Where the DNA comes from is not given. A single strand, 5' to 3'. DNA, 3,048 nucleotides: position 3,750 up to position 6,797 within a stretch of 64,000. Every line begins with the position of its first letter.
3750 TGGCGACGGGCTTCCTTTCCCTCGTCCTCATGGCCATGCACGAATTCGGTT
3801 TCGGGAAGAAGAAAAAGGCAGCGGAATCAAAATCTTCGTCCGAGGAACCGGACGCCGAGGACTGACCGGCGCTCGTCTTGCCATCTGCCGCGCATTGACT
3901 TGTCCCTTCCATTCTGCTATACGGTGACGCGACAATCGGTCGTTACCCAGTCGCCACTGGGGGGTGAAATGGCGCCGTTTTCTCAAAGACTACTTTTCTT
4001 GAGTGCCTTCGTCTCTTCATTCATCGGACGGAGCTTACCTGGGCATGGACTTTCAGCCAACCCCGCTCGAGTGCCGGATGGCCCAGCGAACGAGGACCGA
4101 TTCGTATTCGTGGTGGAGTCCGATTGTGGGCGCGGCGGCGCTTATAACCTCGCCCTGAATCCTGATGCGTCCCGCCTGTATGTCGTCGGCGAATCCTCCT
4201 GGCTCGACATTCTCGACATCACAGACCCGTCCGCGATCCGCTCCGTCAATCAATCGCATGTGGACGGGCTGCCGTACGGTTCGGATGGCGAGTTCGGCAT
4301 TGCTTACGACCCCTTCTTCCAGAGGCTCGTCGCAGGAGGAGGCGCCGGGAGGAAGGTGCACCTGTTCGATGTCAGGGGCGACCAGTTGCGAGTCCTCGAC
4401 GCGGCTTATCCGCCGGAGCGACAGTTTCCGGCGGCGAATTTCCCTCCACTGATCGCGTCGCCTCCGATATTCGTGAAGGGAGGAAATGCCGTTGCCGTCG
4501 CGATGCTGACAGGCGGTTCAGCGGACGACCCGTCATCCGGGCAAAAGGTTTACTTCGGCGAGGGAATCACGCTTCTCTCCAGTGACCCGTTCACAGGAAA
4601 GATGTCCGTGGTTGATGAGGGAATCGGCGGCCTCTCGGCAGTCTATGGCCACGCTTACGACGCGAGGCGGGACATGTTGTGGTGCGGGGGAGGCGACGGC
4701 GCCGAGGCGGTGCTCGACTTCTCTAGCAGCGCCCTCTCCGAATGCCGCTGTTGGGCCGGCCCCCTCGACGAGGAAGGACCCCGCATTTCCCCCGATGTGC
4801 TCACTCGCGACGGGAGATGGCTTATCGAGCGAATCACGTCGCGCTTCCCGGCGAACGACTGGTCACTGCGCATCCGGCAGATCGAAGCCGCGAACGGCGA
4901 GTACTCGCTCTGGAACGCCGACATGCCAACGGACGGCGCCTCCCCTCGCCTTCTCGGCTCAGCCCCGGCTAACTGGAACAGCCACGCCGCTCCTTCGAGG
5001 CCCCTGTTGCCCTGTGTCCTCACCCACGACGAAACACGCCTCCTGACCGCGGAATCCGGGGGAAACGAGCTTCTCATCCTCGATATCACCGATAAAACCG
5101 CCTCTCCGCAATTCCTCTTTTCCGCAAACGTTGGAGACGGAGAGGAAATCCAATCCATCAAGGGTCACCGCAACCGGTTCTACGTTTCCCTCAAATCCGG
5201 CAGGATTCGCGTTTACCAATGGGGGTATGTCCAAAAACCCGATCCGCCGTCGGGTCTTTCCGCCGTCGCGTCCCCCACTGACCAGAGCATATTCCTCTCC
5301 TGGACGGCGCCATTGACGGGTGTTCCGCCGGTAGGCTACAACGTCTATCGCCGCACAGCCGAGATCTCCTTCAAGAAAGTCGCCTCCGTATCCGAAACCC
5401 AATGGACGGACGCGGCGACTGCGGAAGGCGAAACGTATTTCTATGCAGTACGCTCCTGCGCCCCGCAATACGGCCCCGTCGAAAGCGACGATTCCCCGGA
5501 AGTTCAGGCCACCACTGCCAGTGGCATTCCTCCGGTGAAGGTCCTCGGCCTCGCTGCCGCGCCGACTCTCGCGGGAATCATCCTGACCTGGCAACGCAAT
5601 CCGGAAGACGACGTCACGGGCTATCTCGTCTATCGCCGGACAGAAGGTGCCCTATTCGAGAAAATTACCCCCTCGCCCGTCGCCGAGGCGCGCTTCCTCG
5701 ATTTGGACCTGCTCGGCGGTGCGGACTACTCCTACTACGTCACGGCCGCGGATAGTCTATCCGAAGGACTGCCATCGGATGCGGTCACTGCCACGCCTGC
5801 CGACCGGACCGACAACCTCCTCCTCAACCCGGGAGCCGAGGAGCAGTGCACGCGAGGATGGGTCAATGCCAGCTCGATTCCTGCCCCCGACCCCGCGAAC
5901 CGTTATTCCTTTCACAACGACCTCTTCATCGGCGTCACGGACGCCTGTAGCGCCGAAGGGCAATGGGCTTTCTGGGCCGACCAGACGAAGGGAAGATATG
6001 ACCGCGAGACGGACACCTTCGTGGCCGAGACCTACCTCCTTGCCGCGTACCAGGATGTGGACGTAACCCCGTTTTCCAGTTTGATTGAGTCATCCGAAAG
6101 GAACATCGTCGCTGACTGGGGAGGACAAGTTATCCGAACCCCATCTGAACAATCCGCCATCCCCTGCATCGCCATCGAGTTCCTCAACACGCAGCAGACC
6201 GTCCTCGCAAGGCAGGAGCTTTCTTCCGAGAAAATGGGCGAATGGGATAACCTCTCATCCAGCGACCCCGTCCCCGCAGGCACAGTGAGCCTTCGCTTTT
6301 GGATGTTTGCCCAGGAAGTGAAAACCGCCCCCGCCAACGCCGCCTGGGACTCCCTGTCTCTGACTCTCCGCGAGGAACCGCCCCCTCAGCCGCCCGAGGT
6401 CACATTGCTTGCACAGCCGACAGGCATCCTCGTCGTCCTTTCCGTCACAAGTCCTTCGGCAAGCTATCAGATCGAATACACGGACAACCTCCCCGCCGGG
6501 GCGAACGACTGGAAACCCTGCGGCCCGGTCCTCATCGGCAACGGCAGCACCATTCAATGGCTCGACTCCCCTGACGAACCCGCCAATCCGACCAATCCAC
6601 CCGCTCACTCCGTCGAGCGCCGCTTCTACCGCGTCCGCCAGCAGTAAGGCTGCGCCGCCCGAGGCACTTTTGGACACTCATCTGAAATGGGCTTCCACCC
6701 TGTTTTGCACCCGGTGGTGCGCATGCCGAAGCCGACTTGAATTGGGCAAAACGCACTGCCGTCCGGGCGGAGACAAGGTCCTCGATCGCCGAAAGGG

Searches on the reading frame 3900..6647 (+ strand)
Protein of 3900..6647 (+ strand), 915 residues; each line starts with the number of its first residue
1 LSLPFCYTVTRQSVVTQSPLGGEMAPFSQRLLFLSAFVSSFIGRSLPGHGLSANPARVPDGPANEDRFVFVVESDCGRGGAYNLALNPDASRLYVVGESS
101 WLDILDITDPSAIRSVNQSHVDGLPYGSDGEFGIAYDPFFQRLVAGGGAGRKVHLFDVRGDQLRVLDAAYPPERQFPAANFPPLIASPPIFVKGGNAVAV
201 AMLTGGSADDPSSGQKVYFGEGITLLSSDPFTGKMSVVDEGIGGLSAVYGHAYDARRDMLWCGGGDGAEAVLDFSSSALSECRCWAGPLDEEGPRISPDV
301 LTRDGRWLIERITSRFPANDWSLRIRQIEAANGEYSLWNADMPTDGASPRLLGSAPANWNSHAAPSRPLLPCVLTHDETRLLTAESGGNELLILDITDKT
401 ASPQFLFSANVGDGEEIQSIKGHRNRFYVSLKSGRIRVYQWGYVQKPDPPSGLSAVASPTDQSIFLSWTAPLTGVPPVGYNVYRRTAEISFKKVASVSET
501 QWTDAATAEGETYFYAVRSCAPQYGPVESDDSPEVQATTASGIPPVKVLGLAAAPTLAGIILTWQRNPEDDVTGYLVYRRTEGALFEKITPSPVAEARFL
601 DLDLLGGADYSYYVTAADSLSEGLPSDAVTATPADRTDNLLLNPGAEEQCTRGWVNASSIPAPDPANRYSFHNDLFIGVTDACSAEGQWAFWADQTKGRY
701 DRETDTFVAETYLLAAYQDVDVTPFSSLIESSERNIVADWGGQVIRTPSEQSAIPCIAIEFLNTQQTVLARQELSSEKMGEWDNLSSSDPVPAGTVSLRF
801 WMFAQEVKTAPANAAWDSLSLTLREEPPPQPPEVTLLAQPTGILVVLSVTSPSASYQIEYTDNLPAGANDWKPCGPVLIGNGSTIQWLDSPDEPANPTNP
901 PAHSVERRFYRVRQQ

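Call 56: search_protein_families(library=pfam, proteins=[window:3900-6647:+], max_evalue=0.0001)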
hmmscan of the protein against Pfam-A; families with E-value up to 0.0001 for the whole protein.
window:3900-6647:+ (915 aa): 2 families
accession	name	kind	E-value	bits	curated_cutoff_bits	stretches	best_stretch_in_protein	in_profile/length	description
PF00041.27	fn3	-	1.9e-08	34.8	25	0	559-631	15-83/84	Fibronectin type III domain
PF18370.7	RGI_lyase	-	1.3e-06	29.1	27.8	0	455-514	10-67/86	Rhamnogalacturonan I lyases beta-sheet domain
